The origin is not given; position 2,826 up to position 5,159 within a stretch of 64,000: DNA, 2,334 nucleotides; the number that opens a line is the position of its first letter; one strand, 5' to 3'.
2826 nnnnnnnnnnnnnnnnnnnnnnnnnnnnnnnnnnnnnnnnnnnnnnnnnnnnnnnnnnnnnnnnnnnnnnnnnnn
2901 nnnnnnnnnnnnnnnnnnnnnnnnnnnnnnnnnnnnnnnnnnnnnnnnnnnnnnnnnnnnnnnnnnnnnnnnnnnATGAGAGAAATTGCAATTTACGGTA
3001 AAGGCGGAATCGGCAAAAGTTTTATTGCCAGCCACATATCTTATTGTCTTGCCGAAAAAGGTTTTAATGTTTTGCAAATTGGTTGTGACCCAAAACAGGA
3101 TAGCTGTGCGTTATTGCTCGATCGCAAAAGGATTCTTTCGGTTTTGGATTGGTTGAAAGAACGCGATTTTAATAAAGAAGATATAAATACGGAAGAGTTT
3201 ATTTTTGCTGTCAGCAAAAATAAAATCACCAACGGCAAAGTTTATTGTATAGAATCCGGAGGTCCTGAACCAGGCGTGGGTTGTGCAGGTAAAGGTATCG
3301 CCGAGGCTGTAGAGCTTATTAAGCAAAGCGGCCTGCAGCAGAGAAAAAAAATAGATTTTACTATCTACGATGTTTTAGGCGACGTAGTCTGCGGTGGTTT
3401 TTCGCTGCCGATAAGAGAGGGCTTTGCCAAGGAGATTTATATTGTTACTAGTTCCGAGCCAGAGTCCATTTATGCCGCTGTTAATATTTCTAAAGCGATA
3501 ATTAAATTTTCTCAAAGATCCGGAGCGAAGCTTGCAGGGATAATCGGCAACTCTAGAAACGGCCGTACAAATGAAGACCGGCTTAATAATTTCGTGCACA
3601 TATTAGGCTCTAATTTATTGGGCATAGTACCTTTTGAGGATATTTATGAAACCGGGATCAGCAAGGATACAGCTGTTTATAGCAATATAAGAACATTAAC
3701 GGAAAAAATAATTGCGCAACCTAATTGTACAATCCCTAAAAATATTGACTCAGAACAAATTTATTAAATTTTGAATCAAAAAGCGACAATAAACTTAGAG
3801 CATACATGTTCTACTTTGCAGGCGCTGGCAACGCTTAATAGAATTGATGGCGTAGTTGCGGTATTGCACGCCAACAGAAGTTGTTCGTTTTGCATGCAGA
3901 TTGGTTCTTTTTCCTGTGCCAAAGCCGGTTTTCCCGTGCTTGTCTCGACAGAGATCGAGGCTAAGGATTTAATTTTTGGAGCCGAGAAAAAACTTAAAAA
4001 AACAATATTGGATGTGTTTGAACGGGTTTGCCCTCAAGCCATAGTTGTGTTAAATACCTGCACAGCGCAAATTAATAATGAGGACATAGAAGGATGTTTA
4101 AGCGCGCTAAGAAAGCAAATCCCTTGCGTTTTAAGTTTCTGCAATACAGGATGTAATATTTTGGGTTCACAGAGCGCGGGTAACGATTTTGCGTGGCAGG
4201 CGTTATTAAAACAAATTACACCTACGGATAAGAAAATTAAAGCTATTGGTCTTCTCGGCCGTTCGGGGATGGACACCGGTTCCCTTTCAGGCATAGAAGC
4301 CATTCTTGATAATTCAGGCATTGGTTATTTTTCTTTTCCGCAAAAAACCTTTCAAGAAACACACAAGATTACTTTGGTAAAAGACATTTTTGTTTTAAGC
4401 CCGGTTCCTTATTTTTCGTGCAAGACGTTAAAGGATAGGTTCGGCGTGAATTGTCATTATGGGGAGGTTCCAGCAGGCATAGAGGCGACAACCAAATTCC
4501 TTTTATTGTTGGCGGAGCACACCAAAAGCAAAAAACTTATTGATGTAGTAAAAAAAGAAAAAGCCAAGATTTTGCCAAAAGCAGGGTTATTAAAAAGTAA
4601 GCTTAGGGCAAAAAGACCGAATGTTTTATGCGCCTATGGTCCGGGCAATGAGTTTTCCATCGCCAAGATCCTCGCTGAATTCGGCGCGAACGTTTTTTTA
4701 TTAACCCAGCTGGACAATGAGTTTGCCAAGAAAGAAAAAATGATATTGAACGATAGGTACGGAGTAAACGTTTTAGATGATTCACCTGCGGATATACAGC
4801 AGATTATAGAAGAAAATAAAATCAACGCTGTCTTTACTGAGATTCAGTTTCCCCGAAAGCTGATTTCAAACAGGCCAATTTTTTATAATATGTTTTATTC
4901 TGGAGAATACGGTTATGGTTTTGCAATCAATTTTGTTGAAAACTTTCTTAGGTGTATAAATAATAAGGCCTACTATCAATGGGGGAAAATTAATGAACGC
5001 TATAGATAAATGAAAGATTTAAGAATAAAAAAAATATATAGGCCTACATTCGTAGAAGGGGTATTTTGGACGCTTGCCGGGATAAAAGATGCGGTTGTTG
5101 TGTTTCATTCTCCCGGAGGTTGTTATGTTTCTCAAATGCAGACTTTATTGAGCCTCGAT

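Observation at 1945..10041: Nitrogenase-like reductase operon combined with three SPASM radical-SAM enzymes, matching no described pathway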

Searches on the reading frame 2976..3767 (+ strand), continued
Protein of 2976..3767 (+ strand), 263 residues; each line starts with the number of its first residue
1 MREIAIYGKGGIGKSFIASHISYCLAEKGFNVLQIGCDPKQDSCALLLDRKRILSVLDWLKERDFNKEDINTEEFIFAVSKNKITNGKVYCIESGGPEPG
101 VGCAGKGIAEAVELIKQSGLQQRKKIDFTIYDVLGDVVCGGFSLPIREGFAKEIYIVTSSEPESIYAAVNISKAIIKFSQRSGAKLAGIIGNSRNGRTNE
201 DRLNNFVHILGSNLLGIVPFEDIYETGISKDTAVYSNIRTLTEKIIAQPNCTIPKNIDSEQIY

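Call 86: search_protein_families(library=pfam, proteins=[L004:1368-2993:+, L004:9627-10115:+, L004:10176-11408:+, L004:208-1332:+], max_evalue=0.01)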
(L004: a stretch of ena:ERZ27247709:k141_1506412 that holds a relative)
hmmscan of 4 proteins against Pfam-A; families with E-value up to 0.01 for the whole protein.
L004:1368-2993:+ (541 aa): 0 families

L004:9627-10115:+ (162 aa): 0 families

L004:10176-11408:+ (411 aa): 1 family
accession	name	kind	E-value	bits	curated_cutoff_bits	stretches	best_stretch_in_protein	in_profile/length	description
PF02514.21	CobN-Mg_chel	-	6.2e-88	296.3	24.5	1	10-411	69-486/1090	CobN/Magnesium Chelatase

L004:208-1332:+ (374 aa): 2 families
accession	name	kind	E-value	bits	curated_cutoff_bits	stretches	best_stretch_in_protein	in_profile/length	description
PF13487.12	HD_5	-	4.3e-25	88.9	27.2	1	161-298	31-170/170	HD domain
PF01966.28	HD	-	1.6e-09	38.5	22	1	146-267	3-115/116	HD domain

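Call 87: find_encoding_contigs(protein=P0008, flank=5000, max_places=2)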
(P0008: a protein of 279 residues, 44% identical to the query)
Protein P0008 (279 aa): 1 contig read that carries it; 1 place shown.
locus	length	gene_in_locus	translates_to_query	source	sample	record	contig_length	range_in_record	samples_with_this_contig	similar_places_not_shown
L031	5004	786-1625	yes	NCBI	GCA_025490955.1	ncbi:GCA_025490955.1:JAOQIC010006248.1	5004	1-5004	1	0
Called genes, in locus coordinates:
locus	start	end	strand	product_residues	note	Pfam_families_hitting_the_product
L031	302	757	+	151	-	PF22381:Staph_reg_Sar_Rot (faint), PF01047:MarR, PF12802:MarR_2 (faint)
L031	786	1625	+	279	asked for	PF00142:Fer4_NifH, PF01656:CbiA, PF02374:ArsA_ATPase (faint), PF10609:ParA (faint), PF13614:AAA_31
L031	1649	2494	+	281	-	PF00142:Fer4_NifH, PF01656:CbiA, PF10609:ParA (faint)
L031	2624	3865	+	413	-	PF00148:Oxidored_nitro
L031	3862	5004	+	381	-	?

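Call 88: find_encoding_contigs(protein=P0004, flank=3000, max_places=2)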
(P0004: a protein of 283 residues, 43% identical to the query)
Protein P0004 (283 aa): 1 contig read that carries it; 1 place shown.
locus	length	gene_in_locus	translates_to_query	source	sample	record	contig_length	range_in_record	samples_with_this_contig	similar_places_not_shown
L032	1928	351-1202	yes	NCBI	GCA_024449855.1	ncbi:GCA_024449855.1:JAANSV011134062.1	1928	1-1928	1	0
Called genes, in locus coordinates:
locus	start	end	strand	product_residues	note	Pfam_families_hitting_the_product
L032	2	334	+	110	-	?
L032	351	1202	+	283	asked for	PF00142:Fer4_NifH, PF01656:CbiA, PF02374:ArsA_ATPase (weak), PF10609:ParA (faint), PF13614:AAA_31 (weak)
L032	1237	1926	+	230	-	?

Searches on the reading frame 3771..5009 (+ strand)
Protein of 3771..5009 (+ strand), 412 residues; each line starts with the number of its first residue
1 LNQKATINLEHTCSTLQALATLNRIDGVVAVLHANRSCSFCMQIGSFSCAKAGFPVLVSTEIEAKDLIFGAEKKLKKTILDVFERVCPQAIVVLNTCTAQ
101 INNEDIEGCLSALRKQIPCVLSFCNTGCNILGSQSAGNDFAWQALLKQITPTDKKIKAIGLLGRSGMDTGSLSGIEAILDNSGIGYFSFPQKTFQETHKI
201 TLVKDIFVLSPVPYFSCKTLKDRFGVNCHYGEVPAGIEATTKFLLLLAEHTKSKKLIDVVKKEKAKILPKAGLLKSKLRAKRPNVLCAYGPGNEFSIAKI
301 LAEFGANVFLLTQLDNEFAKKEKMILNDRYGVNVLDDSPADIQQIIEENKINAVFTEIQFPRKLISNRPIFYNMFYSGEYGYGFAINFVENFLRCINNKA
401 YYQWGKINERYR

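Call 5: search_protein_families(library=pfam, proteins=[window:3771-5009:+], max_evalue=0.01)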
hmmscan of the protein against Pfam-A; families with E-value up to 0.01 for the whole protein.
window:3771-5009:+ (412 aa): 1 family
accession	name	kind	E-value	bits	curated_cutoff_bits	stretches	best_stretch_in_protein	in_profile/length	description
PF00148.24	Oxidored_nitro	-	2.8e-45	155.3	28.6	1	13-393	1-395/399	Nitrogenase component 1 type Oxidoreductase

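Call 6: search_protein_families(library=ncbifam, proteins=[window:3771-5009:+], max_evalue=0.01)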
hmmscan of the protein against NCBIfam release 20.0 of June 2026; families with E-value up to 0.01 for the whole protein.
window:3771-5009:+ (412 aa): 18 families
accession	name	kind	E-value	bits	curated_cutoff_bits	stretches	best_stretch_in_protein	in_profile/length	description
TIGR01283.1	nifE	equivalog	2.7e-20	72.4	505.1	1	9-351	41-397/459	nitrogenase iron-molybdenum cofactor biosynthesis protein NifE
TIGR01862.1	N2-ase-Ialpha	subfamily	8.7e-17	60.9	486.05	1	57-394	88-435/444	nitrogenase component I subunit alpha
NF011047.0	PRK14477.1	equivalog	2.1e-14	52.4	1229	1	11-183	34-210/917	bifunctional nitrogenase iron-molybdenum cofactor biosynthesis protein NifEN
TIGR01284.1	alt_nitrog_alph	subfamily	1.9e-13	49.7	512.8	1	29-365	63-409/457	nitrogenase subunit alpha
TIGR01279.1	DPOR_bchN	equivalog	2.9e-11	42.9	419.95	1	35-351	32-344/407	ferredoxin:protochlorophyllide reductase (ATP-dependent) subunit N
NF002768.0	PRK02842.1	equivalog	3.3e-11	42.7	324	1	59-345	66-352/423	ferredoxin:protochlorophyllide reductase (ATP-dependent) subunit N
TIGR03282.1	methan_mark_13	equivalog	8.3e-11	41.5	268.4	1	17-112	9-100/352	Ni-sirohydrochlorin a,c-diamide reductive cyclase catalytic subunit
TIGR01278.1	DPOR_BchB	equivalog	1.4e-10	40.6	490.35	1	25-254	23-257/512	ferredoxin:protochlorophyllide reductase (ATP-dependent) subunit B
TIGR01282.1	nifD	equivalog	5.3e-09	35.3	653.55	1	57-401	101-459/466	nitrogenase molybdenum-iron protein alpha chain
TIGR01285.1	nifN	equivalog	2.6e-07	30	326.8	1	18-178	23-190/433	nitrogenase iron-molybdenum cofactor biosynthesis protein NifN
TIGR01860.1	VNFD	equivalog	1.4e-06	27.3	823.1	1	57-138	96-179/461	nitrogenase vanadium-iron protein, alpha chain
TIGR02932.1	vnfK_nitrog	equivalog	1.5e-06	27.3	873.95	1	5-149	8-158/457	V-containing nitrogenase subunit beta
NF002789.0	PRK02910.1-3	equivalog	2.1e-06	26.9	509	1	23-252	21-254/535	ferredoxin:protochlorophyllide reductase (ATP-dependent) subunit B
TIGR01286.1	nifK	equivalog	2.2e-06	26.4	427.3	1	6-154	62-212/516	nitrogenase molybdenum-iron protein subunit beta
TIGR01861.1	ANFD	equivalog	5.2e-06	25.2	873.8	1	58-148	98-190/513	nitrogenase iron-iron protein, alpha chain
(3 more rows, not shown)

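Call 20: search_solved_structures(query=window:3771-5006:+, max_evalue=0.01, show_alignments=4)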
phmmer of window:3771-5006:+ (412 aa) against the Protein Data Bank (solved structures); distinct sequences matched with E-value up to 0.01: 27.
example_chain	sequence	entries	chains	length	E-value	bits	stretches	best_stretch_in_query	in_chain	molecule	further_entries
9i0g_A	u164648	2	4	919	4.6e-16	62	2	11-198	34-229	Nitrogenase iron-molybdenum cofactor biosynthesis protein NifE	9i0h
9fmg_A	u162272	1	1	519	2.5e-12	49.7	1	13-307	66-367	Nitrogenase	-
9d9u_A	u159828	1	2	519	2.5e-12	49.7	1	13-307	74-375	Nitrogenase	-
9p1x_A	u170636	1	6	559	7.4e-09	38.2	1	58-306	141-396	Nitrogenase protein alpha chain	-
4wn9_A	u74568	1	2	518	4.2e-07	32.5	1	56-308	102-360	Nitrogenase molybdenum-iron protein alpha chain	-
5vpw_A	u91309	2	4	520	4.3e-07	32.4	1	56-308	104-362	Nitrogenase molybdenum-iron protein alpha chain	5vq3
9ian_A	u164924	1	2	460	4.3e-07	32.4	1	25-154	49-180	Nitrogenase iron-molybdenum cofactor biosynthesis protein NifE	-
1mio_A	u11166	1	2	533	4.5e-07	32.4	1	56-308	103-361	NITROGENASE MOLYBDENUM IRON PROTEIN (ALPHA CHAIN)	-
4wes_A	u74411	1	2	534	4.6e-07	32.3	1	56-308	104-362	Nitrogenase molybdenum-iron protein alpha chain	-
9iao_A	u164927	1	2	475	4.8e-07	32.3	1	25-154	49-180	Nitrogenase iron-molybdenum cofactor biosynthesis protein NifE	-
9onj_A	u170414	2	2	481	5.1e-07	32.2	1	25-154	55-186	Nitrogenase iron-molybdenum cofactor biosynthesis protein NifE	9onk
3pdi_A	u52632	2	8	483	5.1e-07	32.2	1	25-154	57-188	Nitrogenase MoFe cofactor biosynthesis protein NifE | Nitrogenase iron-molybdenum cofactor biosynthesis protein NifE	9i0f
9spz_A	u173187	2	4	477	1.1e-06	31.1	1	51-358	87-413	Nitrogenase protein alpha chain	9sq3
8oie_C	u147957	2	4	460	5.1e-06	28.9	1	4-161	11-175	Nitrogenase iron-iron protein, beta subunit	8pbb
5n6y_A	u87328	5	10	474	2.8e-05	26.5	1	56-398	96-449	Nitrogenase vanadium-iron protein alpha chain | Nitrogenase protein alpha chain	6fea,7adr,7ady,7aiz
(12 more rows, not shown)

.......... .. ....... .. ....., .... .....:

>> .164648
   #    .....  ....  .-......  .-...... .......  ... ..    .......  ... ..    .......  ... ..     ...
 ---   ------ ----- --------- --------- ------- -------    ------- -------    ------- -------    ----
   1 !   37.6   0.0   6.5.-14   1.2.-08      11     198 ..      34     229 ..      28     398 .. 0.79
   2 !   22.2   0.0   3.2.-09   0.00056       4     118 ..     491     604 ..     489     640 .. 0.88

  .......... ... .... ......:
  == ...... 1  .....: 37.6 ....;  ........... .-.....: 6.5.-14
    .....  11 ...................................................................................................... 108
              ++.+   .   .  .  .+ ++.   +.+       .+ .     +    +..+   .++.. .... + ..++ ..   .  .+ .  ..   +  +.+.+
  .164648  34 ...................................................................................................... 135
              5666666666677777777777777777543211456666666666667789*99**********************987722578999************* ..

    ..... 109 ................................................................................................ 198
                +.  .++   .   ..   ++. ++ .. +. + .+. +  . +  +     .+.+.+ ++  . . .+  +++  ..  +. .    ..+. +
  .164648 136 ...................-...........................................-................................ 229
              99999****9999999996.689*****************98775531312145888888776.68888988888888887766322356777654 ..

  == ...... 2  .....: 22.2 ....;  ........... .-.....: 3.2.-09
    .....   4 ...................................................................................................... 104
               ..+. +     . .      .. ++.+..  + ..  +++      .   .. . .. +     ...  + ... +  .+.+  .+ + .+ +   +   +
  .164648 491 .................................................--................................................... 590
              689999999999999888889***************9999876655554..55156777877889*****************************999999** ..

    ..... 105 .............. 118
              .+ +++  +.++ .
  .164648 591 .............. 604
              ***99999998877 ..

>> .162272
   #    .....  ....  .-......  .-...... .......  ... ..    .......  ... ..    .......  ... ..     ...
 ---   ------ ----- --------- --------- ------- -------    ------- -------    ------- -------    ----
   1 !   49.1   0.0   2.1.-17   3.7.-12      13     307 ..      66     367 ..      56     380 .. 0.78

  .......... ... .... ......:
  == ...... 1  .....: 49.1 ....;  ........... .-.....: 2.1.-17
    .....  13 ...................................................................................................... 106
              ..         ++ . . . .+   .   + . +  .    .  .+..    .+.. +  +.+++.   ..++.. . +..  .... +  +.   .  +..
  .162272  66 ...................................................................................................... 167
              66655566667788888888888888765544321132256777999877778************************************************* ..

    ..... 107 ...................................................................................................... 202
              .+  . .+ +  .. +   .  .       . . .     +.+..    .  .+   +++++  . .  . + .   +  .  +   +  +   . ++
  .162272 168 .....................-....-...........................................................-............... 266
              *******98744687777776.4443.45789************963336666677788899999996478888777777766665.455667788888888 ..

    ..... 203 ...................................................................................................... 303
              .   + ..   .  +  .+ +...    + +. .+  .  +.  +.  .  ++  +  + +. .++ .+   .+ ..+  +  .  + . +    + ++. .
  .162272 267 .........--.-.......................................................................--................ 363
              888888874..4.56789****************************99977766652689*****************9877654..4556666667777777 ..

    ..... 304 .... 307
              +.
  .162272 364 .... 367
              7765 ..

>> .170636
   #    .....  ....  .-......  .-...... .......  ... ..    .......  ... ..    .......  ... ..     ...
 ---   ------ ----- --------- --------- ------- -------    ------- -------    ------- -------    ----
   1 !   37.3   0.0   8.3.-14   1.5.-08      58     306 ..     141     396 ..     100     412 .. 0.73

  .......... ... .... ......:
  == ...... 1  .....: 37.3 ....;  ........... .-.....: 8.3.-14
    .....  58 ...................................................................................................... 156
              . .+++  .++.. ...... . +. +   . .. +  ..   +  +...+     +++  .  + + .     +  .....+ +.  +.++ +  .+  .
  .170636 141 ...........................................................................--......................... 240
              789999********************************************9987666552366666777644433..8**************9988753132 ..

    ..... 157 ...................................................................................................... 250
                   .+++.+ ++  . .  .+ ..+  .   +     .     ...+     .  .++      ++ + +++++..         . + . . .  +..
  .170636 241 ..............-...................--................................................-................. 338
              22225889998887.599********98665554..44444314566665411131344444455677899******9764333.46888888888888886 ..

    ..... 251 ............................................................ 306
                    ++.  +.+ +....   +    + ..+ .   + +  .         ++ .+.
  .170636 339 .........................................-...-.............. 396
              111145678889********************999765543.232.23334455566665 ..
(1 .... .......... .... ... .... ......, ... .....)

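Call 38: search_protein_representatives(protein=window:3771-5006:+)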
Query: 412 residues. Proteins with E-value up to 0.001 (for the whole library): 339; up to 1e-10: 44; up to 1e-30: 4. The best 150 are listed.
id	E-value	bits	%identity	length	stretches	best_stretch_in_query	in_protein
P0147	1.1e-140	485.6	54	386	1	30-411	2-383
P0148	1.1e-83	297.9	36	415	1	9-409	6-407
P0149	8.0e-35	137.0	36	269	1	9-192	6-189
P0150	5.8e-31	124.2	36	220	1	199-411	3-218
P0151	2.7e-20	89.1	38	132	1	286-411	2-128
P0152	3.7e-20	88.7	38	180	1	8-120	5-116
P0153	1.6e-19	86.5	41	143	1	8-117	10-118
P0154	1.9e-18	83.0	35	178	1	57-175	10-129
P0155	5.0e-18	81.6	43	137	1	9-117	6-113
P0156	1.1e-15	73.9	27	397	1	11-306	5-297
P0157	2.3e-15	72.9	28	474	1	21-333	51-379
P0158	5.0e-15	71.8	27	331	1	17-264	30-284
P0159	6.2e-15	71.5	25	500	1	10-287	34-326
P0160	9.4e-15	70.9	28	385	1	12-333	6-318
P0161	6.7e-14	68.1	28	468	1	15-328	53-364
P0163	8.7e-14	67.7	23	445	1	14-310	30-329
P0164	1.6e-13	66.8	25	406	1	10-266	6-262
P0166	2.0e-13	66.5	24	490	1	3-334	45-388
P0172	4.2e-13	65.4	26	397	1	10-310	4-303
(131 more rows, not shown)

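Call 39: list_cluster_members(proteins=[P0148, P0156, P0157, P0159, P0160, P0161, P0163, P0164, P0166, P0172])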
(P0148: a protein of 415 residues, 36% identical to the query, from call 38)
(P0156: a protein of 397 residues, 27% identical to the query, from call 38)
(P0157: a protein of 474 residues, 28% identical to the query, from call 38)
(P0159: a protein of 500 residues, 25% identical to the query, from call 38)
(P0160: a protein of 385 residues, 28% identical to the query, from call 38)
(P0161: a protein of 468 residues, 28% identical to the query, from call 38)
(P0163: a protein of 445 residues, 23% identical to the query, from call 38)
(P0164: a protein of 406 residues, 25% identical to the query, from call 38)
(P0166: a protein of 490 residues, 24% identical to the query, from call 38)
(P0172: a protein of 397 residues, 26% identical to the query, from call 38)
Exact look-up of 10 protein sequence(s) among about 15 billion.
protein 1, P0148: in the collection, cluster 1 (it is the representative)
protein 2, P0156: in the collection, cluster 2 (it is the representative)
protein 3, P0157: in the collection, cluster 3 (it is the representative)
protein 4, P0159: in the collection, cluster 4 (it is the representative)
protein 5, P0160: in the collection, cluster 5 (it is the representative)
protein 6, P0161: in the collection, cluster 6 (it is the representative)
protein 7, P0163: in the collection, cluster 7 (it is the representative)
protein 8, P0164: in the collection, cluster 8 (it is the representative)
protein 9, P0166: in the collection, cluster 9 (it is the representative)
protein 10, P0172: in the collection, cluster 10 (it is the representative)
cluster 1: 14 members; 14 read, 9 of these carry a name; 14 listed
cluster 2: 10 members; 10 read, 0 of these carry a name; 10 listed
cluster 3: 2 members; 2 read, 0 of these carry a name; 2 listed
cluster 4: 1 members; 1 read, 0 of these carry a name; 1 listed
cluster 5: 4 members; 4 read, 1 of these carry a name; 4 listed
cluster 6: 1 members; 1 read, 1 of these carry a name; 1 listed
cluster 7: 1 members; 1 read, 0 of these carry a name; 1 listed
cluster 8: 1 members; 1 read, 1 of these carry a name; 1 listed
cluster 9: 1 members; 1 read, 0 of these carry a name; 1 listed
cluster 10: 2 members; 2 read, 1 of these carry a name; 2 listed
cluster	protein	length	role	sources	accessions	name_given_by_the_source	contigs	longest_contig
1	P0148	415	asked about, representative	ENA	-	-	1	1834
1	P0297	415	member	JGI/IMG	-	nitrogenase molybdenum-cofactor synthesis protein NifE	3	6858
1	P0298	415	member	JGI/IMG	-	nitrogenase molybdenum-iron protein alpha/beta subunit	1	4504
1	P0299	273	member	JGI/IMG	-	nitrogenase molybdenum-iron protein alpha/beta subunit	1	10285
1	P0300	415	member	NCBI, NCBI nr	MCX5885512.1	MAG: hypothetical protein NT096_06355 [Proteobacteria bacterium] | hypothetical protein [Pseudomonadota bacterium]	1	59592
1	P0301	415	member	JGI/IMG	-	nitrogenase molybdenum-iron protein alpha/beta subunit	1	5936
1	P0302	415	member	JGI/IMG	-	nitrogenase molybdenum-iron protein alpha/beta subunit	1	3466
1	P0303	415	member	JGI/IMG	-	nitrogenase molybdenum-iron protein alpha/beta subunit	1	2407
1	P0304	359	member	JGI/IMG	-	nitrogenase molybdenum-iron protein alpha/beta subunit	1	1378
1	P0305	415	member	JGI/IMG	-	nitrogenase molybdenum-iron protein alpha/beta subunit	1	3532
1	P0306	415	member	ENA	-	-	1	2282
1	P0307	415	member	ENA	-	-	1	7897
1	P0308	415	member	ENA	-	-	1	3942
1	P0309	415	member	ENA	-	-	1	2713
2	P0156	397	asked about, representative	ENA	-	-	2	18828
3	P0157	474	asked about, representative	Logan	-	-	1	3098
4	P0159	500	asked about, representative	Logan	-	-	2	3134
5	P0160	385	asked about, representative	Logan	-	-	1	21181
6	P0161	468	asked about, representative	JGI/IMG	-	nitrogenase molybdenum-cofactor synthesis protein NifE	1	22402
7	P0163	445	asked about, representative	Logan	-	-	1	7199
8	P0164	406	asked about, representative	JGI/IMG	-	nitrogenase molybdenum-cofactor synthesis protein NifE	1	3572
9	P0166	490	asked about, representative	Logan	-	-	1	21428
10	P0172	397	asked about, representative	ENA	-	-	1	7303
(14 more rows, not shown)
